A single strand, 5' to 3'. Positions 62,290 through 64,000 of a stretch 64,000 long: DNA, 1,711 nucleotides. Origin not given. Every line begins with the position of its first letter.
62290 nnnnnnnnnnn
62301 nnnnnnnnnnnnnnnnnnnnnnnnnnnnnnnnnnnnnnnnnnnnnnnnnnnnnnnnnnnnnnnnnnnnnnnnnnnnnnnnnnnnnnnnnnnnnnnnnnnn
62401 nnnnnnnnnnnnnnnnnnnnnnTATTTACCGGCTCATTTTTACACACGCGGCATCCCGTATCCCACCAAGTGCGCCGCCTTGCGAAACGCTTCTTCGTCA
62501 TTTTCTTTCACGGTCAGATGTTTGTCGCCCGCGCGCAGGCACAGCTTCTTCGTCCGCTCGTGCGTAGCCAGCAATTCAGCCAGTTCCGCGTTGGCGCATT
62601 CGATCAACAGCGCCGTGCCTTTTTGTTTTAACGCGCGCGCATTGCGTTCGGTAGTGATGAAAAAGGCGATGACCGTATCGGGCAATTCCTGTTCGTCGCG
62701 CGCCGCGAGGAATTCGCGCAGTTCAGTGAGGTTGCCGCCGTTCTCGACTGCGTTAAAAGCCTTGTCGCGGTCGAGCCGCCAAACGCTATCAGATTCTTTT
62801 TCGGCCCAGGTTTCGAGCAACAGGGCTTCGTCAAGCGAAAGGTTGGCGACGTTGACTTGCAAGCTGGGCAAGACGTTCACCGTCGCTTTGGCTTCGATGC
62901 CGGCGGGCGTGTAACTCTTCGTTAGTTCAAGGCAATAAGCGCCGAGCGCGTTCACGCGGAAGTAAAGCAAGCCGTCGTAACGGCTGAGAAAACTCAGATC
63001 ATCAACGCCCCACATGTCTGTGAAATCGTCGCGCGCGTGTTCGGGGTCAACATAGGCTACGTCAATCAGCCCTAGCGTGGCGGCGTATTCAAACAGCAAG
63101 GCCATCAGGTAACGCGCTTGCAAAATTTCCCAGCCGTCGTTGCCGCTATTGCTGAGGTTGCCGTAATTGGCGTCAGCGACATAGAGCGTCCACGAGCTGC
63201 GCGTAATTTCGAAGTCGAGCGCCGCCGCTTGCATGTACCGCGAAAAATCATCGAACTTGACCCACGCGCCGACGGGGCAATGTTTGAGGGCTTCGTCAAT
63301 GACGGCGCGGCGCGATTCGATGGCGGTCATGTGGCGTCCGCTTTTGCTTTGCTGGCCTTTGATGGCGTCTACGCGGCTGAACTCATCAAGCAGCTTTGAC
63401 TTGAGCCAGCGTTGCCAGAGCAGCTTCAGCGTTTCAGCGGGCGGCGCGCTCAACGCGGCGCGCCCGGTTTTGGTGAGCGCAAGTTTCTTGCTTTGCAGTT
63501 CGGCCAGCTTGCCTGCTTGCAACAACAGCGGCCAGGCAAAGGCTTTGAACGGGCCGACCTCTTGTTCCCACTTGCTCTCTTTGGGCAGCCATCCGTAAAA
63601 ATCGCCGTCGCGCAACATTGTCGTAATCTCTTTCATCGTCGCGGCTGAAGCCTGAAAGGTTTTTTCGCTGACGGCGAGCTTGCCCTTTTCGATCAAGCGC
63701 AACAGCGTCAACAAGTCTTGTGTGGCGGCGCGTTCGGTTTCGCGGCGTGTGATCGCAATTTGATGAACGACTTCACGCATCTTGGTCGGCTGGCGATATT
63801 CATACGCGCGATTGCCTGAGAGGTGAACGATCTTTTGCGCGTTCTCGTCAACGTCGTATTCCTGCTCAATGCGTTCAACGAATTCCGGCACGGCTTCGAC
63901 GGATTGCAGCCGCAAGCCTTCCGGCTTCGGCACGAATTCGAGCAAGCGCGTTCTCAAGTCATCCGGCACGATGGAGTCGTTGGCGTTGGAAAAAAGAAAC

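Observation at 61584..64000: Operon of overlapping unknown ORFs led by a large non-ATPase helicase-associated-like protein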

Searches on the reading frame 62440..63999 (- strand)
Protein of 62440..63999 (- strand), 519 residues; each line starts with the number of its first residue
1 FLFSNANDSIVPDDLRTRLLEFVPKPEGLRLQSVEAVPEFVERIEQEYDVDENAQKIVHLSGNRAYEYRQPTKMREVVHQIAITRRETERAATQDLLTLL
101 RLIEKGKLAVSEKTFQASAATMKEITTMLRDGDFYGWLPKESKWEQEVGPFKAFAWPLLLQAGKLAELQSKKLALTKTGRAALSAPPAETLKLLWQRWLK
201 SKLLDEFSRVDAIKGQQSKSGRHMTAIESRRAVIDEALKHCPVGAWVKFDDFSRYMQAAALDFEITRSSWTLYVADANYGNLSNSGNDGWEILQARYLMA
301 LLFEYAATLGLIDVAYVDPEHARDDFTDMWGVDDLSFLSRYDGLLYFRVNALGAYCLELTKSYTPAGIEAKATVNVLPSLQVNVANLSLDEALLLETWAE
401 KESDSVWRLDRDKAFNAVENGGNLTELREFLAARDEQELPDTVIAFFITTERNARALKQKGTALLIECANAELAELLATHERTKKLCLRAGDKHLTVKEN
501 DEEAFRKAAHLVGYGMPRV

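Call 5: search_protein_families(library=pfam, proteins=[window:62440-63999:-], max_evalue=0.1)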
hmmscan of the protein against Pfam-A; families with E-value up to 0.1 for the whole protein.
window:62440-63999:- (519 aa): 1 family
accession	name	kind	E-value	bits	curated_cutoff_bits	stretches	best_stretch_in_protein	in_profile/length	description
PF13625.11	Helicase_C_3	-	0.00012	22.5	34.2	1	394-489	22-122/125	Helicase conserved C-terminal domain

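Call 6: search_protein_families(library=padloc, proteins=[window:62440-63999:-], max_evalue=0.1)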
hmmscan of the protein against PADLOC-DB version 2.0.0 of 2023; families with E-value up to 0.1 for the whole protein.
window:62440-63999:- (519 aa): 0 families

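Call 7: search_protein_families(library=ncbifam, proteins=[window:62440-63999:-], max_evalue=0.1)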
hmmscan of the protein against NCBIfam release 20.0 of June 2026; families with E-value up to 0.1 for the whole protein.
window:62440-63999:- (519 aa): 0 families

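Call 8: search_protein_families(library=phrogs, proteins=[window:62440-63999:-], max_evalue=0.1)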
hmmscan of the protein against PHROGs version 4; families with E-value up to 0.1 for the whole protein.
window:62440-63999:- (519 aa): 0 families

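Call 9: find_homologous_proteins(query=window:62440-63999:-)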
Query window:62440-63999:- (519 aa): 1730 proteins with E <= 0.001 among 8000 candidates; the best 120 are listed.
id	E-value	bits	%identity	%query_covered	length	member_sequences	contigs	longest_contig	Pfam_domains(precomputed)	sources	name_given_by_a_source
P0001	0.0e+0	1159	100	100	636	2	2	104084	-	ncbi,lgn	-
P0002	1.6e-284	962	82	98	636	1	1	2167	-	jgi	jgi:hypothetical protein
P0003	3.1e-261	885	76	100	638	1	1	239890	PF13625.12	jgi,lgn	jgi:hypothetical protein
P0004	3.8e-260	882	76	98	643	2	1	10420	-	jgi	jgi:hypothetical protein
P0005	7.1e-260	881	87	85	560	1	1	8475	-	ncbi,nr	ncbi:MAG: hypothetical protein HOP19_10370, partial [Acidobacteria bacterium]|nr:hypothetical protei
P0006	2.5e-233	793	68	100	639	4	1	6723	PF13625.12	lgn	-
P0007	3.8e-233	793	68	100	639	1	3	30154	PF13625.12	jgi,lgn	jgi:hypothetical protein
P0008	4.8e-231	786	69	98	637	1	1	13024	PF13625.12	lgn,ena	-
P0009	1.5e-230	784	68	100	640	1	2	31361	-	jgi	-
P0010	1.7e-226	771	66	100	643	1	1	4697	PF13625.12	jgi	-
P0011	5.1e-226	769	67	98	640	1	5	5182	-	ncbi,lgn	-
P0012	6.8e-226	769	66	100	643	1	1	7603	PF13625.12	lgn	-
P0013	1.0e-225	768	66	100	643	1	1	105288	PF13625.12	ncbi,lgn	-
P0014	1.2e-225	768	67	98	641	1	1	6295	PF13625.12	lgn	-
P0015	3.3e-224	763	65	100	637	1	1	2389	PF13625.12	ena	-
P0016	4.7e-224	763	64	100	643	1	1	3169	PF13625.12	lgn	-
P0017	1.3e-223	761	65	100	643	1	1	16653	PF13625.12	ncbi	ncbi:MAG: helicase-associated domain-containing protein [Blastocatellia bacterium]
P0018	8.8e-223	758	66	100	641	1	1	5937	PF13625.12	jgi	jgi:hypothetical protein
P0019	1.0e-222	758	66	98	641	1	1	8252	PF13625.12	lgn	-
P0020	9.3e-222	755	65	100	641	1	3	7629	PF13625.12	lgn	-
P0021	1.6e-221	754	66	98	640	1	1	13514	PF13625.12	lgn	-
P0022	2.1e-221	754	66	100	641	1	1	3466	PF13625.12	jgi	jgi:hypothetical protein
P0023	7.9e-220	749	65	98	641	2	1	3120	PF13625.12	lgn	-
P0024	8.1e-220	749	66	100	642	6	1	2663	PF13625.12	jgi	jgi:hypothetical protein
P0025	7.2e-218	742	65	98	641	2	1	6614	PF13625.12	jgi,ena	-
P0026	9.3e-216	735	64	100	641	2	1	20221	PF13625.12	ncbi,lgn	ncbi:MAG: hypothetical protein AB7U82_34355 [Blastocatellales bacterium]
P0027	1.3e-215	735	64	99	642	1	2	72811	PF13625.12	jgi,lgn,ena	-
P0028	1.7e-215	734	64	100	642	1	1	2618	PF13625.12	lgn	-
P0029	2.8e-215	734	63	98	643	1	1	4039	PF13625.12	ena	-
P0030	1.7e-213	728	64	98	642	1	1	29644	PF13625.12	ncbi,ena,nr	ncbi:MAG TPA: hypothetical protein VJ810_39285 [Blastocatellia bacterium]|nr:hypothetical protein [B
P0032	3.3e-213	727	65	100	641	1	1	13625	PF13625.12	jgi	jgi:hypothetical protein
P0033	3.7e-213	727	66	96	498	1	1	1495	PF13625.12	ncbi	ncbi:MAG: hypothetical protein ACREAM_24825, partial [Blastocatellia bacterium]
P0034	1.9e-212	724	64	100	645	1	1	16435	PF13625.12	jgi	jgi:hypothetical protein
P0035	3.3e-211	720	61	100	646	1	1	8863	PF13625.12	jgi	jgi:hypothetical protein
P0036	1.5e-210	718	62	99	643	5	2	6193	PF13625.12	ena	-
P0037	4.3e-209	713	63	99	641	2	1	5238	PF13625.12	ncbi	-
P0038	2.6e-208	711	61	100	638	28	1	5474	PF13625.12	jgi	jgi:hypothetical protein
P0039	2.7e-208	711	63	98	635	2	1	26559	PF13625.12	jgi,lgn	-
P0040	3.8e-208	710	62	100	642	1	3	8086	PF13625.12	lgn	-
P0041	1.6e-207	708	60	100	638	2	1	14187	PF13625.12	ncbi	-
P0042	4.3e-207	707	61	100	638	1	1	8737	PF13625.12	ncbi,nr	ncbi:MAG TPA: helicase-associated domain-containing protein [Blastocatellia bacterium]|nr:helicase-a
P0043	6.4e-207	706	62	99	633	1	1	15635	PF13625.12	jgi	jgi:hypothetical protein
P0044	1.2e-206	705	61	100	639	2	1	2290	PF13625.12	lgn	-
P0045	3.4e-206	704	63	98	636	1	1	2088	PF13625.12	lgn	-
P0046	1.6e-205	701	61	100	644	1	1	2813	PF13625.12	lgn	-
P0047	4.3e-205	700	63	98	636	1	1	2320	PF13625.12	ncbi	ncbi:MAG: hypothetical protein ACREAB_18265 [Blastocatellia bacterium]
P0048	4.0e-204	697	62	98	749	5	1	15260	PF13625.12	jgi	jgi:hypothetical protein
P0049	6.0e-204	696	61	99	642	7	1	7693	PF13625.12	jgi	jgi:hypothetical protein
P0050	9.2e-204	696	62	99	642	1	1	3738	PF13625.12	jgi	jgi:hypothetical protein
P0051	1.1e-203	695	63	99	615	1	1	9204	PF13625.12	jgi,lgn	jgi:hypothetical protein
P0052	2.7e-203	694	62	98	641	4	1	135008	PF13625.12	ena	-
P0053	8.9e-203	692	61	98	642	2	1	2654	PF13625.12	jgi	jgi:Helicase conserved C-terminal domain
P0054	1.1e-202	692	61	98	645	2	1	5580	PF13625.12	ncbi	-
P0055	4.9e-202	690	63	98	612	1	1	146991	PF13625.12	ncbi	-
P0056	8.8e-201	686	61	99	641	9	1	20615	PF13625.12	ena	-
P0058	1.6e-200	685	59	100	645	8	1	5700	PF13625.12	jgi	jgi:hypothetical protein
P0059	7.0e-200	683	62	99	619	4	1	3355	PF13625.12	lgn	-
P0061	8.3e-200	683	60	99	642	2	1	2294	PF13625.12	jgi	jgi:hypothetical protein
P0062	2.0e-199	681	60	99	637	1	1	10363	PF13625.12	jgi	-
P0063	3.4e-199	681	61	98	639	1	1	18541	PF13625.12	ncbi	-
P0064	5.2e-199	680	60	98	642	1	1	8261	PF13625.12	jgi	jgi:hypothetical protein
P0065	3.1e-198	677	61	99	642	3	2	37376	PF13625.12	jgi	jgi:hypothetical protein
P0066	6.6e-198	676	60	98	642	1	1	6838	PF13625.12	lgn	-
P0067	1.2e-197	675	59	99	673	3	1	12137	PF13625.12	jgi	jgi:hypothetical protein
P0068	2.4e-197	674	59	99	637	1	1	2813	PF13625.12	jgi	jgi:hypothetical protein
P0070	7.8e-197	673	59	100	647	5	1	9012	PF13625.12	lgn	-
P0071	1.0e-196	672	60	98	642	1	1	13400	PF13625.12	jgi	jgi:hypothetical protein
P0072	2.7e-196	671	58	98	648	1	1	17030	PF13625.12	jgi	jgi:hypothetical protein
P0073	3.7e-196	671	59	99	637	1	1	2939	PF13625.12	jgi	-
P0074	8.3e-196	669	59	99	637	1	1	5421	PF13625.12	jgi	jgi:XPB/Ssl2-like helicase family protein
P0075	1.0e-195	669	61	98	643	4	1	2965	PF13625.12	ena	-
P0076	1.1e-195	669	59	98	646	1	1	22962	PF13625.12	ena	-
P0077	1.6e-195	668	60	98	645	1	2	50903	PF13625.12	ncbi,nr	ncbi:MAG: hypothetical protein JST84_10865 [Acidobacteria bacterium]|nr:hypothetical protein [Acidob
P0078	2.8e-195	668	59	100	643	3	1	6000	PF13625.12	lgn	-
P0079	4.1e-195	667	59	99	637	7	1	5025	PF13625.12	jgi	-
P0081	5.6e-195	667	58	100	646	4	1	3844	PF13625.12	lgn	-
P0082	4.0e-194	664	59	99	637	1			PF13625.12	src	-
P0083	4.5e-194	664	59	100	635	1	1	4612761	PF13625.12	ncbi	-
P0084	6.9e-194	663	60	99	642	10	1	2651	PF13625.12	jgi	jgi:hypothetical protein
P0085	2.4e-193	661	59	98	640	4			PF13625.12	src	-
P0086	1.8e-192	658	60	98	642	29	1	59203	PF13625.12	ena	-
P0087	2.8e-192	658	58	100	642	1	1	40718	PF13625.12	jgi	jgi:DNA-binding transcriptional MerR regulator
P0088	3.1e-192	658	60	98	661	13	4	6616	PF13625.12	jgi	jgi:hypothetical protein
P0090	1.8e-191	655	59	98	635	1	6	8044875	PF13625.12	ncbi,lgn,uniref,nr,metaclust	ncbi:hypothetical protein [Candidatus Entotheonella palauensis]|uniref:Helicase XPB/Ssl2 N-terminal 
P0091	2.1e-191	655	57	98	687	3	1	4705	PF13625.12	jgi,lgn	jgi:uncharacterized small protein (DUF1192 family)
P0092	5.9e-191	653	57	98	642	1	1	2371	PF13625.12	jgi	jgi:hypothetical protein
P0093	1.0e-190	653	57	100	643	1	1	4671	PF13625.12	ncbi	-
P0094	1.3e-190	652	57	100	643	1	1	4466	PF13625.12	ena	-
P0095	1.3e-190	652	58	99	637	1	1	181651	PF13625.12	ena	-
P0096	1.3e-190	652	58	98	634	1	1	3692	PF13625.12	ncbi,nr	ncbi:MAG: hypothetical protein O7G88_04590, partial [bacterium]|nr:hypothetical protein [bacterium]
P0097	6.8e-190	650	57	98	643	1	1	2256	PF13625.12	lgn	-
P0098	1.0e-189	649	59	98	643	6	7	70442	PF13625.12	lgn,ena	-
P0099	1.1e-189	649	58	98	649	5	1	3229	PF13625.12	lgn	-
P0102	5.5e-189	647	58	100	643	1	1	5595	PF13625.12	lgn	-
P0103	6.3e-189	647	57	100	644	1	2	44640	PF13625.12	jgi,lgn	jgi:hypothetical protein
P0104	7.1e-189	647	58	100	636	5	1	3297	PF13625.12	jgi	jgi:hypothetical protein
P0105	3.5e-188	644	57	100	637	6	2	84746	PF13625.12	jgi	jgi:hypothetical protein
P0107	1.1e-187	643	57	100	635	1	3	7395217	PF13625.12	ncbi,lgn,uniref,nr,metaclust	ncbi:MAG: hypothetical protein ETSY1_32950 [Candidatus Entotheonella factor]|uniref:Helicase XPB/Ssl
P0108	1.5e-187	642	58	100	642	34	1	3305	PF13625.12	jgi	jgi:hypothetical protein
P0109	2.9e-187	641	57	100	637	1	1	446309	PF13625.12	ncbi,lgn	-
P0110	8.8e-187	640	57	100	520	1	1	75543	PF13625.12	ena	-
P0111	2.3e-186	638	57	100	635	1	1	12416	PF13625.12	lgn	-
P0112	6.7e-186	637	58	98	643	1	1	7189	PF13625.12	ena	-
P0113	2.0e-185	635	56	98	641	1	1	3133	PF13625.12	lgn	-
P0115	5.9e-185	634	58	100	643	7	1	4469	PF13625.12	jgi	jgi:hypothetical protein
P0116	1.7e-184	632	57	98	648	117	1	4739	PF13625.12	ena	-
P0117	3.2e-184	631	62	88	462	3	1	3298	PF13625.12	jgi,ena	-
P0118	3.2e-184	631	57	100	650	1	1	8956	PF13625.12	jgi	jgi:hypothetical protein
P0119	4.4e-183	627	71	77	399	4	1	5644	PF13625.12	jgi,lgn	jgi:hypothetical protein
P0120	1.0e-182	626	55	100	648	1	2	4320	PF13625.12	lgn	-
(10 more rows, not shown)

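Call 10: find_encoding_contigs(protein=P0001, flank=10000, max_places=4)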
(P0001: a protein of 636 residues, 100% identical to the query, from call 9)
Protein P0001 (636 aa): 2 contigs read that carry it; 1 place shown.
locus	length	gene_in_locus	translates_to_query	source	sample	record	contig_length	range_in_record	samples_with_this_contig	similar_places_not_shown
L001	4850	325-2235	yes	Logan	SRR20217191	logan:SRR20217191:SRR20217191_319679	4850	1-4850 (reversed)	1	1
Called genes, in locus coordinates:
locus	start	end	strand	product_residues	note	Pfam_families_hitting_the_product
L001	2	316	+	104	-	?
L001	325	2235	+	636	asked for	-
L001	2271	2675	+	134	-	-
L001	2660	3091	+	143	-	-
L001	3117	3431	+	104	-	-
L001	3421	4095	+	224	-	PF08843:AbiEii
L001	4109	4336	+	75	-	-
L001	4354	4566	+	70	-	PF01954:AF2212-like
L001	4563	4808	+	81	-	PF03683:UPF0175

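Call 13: find_related_loci(query=P0001, collection=genome_contigs, flank=10000)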
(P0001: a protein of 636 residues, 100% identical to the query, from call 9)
Query P0001 (636 aa) in genome_contigs; peptide patterns used: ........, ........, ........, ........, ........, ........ (x = any residue, [..] = any of these).
54 stretches matched a pattern; 2 encode a relative of the query (tblastn E <= 1e-3); 2 distinct loci.
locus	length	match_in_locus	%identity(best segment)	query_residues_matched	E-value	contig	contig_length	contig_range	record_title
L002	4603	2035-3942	93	1-636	0e+0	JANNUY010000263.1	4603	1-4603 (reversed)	MAG: Acidobacteriota bacterium isolate VAR_35_concoct_282_sub VAR_35_k141_241425, whole genome shotgun sequence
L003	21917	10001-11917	64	1-636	0e+0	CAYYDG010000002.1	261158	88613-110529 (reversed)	MAG TPA_asm: uncultured Heliomicrobium sp. isolate binchicken_co276_100 genome assembly, contig: NODE_28_length_261158_c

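Call 16: search_protein_families(library=pfam, proteins=[L003:3992-6877:+, L003:7243-9096:+, L003:9132-9944:+, L003:8715-9923:-, L003:11982-12383:+, L003:12638-13273:+, L003:13363-14316:+, L003:14329-18021:+, L002:896-2026:+, L002:288-806:+], max_evalue=0.001)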
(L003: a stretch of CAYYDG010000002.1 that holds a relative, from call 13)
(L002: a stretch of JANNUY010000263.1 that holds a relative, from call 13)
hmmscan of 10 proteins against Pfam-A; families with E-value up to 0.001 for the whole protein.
L003:3992-6877:+ (961 aa): 3 families
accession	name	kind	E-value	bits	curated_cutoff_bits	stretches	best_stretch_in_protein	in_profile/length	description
PF13519.12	VWA_2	-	1.1e-22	81.1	27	2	431-540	1-106/107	von Willebrand factor type A domain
PF00092.34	VWA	-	8.9e-19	68.8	23.8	2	431-604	2-173/174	von Willebrand factor type A domain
PF13768.12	VWA_3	-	8.4e-16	58.8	27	2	430-592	2-155/155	von Willebrand factor type A domain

L003:7243-9096:+ (617 aa): 2 families
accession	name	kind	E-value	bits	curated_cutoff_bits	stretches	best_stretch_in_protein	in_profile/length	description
PF02574.22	S-methyl_trans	-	3.1e-69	234.4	22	1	15-294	2-283/283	Homocysteine S-methyltransferase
PF02219.23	MTHFR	-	2.6e-35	122.6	24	1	328-591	3-261/287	Methylenetetrahydrofolate reductase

L003:9132-9944:+ (270 aa): 2 families
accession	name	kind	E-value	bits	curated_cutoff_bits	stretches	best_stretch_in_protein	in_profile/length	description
PF00520.37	Ion_trans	-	1.7e-36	126.1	25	1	29-255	2-240/241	Ion transport protein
PF07885.22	Ion_trans_2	-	6.1e-17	61.7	22.5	1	172-248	3-77/79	Ion channel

L003:8715-9923:- (402 aa): 0 families

L003:11982-12383:+ (133 aa): 0 families

L003:12638-13273:+ (211 aa): 1 family
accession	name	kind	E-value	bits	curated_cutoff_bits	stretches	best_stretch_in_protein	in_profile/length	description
PF01797.21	Y1_Tnp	-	5.1e-09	36.7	23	1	38-118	9-89/121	Transposase IS200 like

L003:13363-14316:+ (317 aa): 1 family
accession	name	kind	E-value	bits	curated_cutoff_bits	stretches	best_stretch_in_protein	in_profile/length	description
PF01844.29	HNH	-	1.1e-06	29.1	21.4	1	242-293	1-46/47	HNH endonuclease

L003:14329-18021:+ (1230 aa): 5 families
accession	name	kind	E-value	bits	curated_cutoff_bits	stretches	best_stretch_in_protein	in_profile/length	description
PF02965.22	Met_synt_B12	-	5.2e-124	413.5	25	1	942-1211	2-272/273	Vitamin B12 dependent methionine synthase, activation domain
PF02574.22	S-methyl_trans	-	1.3e-90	304.6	22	1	20-330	1-283/283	Homocysteine S-methyltransferase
PF00809.28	Pterin_bind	-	9.5e-64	215.8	25.5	1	365-603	1-244/244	Pterin binding enzyme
PF02607.22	B12-binding_2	-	6.1e-26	90.9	23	1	661-734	1-73/74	B12 binding domain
PF02310.24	B12-binding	-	1.8e-21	76.6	32.1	1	750-839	1-90/121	B12 binding domain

L002:896-2026:+ (376 aa): 1 family
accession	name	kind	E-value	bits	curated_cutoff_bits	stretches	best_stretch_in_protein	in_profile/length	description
PF01916.23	DS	-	1.9e-69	234.6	27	1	37-342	4-287/288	Deoxyhypusine synthase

L002:288-806:+ (172 aa): 0 families

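Call 20: find_encoding_contigs(protein=P0003, flank=8000, max_places=2)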
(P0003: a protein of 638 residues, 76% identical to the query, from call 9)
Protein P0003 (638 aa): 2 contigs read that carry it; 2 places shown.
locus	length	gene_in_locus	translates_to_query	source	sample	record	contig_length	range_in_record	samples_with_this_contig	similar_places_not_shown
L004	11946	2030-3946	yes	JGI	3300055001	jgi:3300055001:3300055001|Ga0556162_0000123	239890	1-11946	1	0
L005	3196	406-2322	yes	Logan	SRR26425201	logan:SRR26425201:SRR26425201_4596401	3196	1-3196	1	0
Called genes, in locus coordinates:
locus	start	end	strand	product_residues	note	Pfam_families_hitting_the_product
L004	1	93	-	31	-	?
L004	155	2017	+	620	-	PF02574:S-methyl_trans, PF02219:MTHFR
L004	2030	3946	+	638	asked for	PF13625:Helicase_C_3 (faint)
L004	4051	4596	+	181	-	PF01797:Y1_Tnp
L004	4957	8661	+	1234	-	PF02574:S-methyl_trans, PF00809:Pterin_bind, PF02607:B12-binding_2, PF02310:B12-binding, PF02965:Met_synt_B12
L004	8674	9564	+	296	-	PF03544:TonB_C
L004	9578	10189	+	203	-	PF05685:Uma2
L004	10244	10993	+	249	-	PF00092:VWA (weak)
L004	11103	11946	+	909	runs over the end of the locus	PF00069:Pkinase, PF14531:Kinase-like (weak), PF14520:HHH_5 (faint), PF00515:TPR_1 (faint), PF07719:TPR_2 (faint), PF13181:TPR_8 (faint)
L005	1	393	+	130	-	?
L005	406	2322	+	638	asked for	PF13625:Helicase_C_3 (faint)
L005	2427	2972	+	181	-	PF01797:Y1_Tnp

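Call 21: find_encoding_contigs(protein=P0013, flank=8000, max_places=2)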
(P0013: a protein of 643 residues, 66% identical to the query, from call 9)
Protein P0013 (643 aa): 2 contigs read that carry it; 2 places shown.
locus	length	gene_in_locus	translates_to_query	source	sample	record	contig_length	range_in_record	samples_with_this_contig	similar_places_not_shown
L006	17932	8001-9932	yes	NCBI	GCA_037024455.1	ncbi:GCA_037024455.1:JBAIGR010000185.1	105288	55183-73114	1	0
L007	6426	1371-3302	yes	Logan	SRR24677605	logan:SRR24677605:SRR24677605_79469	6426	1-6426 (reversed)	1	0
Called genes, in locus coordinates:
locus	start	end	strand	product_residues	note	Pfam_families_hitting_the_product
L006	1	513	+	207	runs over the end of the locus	PF00440:TetR_N, PF17918:TetR_C_15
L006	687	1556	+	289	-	PF02629:CoA_binding, PF13380:CoA_binding_2 (weak), PF13607:Succ_CoA_lig, PF00549:Ligase_CoA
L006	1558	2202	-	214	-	PF04972:BON, PF21937:Yop-YscD_ppl_2nd (faint), PF04972:BON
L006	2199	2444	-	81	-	-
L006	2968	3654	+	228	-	PF00730:HhH-GPD, PF14520:HHH_5 (faint), PF00633:HHH (weak)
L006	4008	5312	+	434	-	PF01336:tRNA_anti-codon, PF00152:tRNA-synt_2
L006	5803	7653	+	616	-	PF02574:S-methyl_trans, PF02219:MTHFR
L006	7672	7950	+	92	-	-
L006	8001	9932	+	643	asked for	PF13625:Helicase_C_3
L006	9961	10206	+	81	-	PF03683:UPF0175, PF24001:DUF7317 (weak)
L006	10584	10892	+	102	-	-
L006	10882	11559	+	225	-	PF08843:AbiEii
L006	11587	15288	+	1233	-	PF02574:S-methyl_trans, PF00809:Pterin_bind, PF02607:B12-binding_2, PF02310:B12-binding, PF02965:Met_synt_B12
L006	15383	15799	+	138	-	PF09233:Endonuc-EcoRV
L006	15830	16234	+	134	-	PF09233:Endonuc-EcoRV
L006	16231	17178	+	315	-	PF02086:MethyltransfD12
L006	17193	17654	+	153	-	-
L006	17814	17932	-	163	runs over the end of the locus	PF04978:MST (weak), PF12867:DinB_2, PF11716:MDMPI_N (weak)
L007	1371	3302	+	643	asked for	PF13625:Helicase_C_3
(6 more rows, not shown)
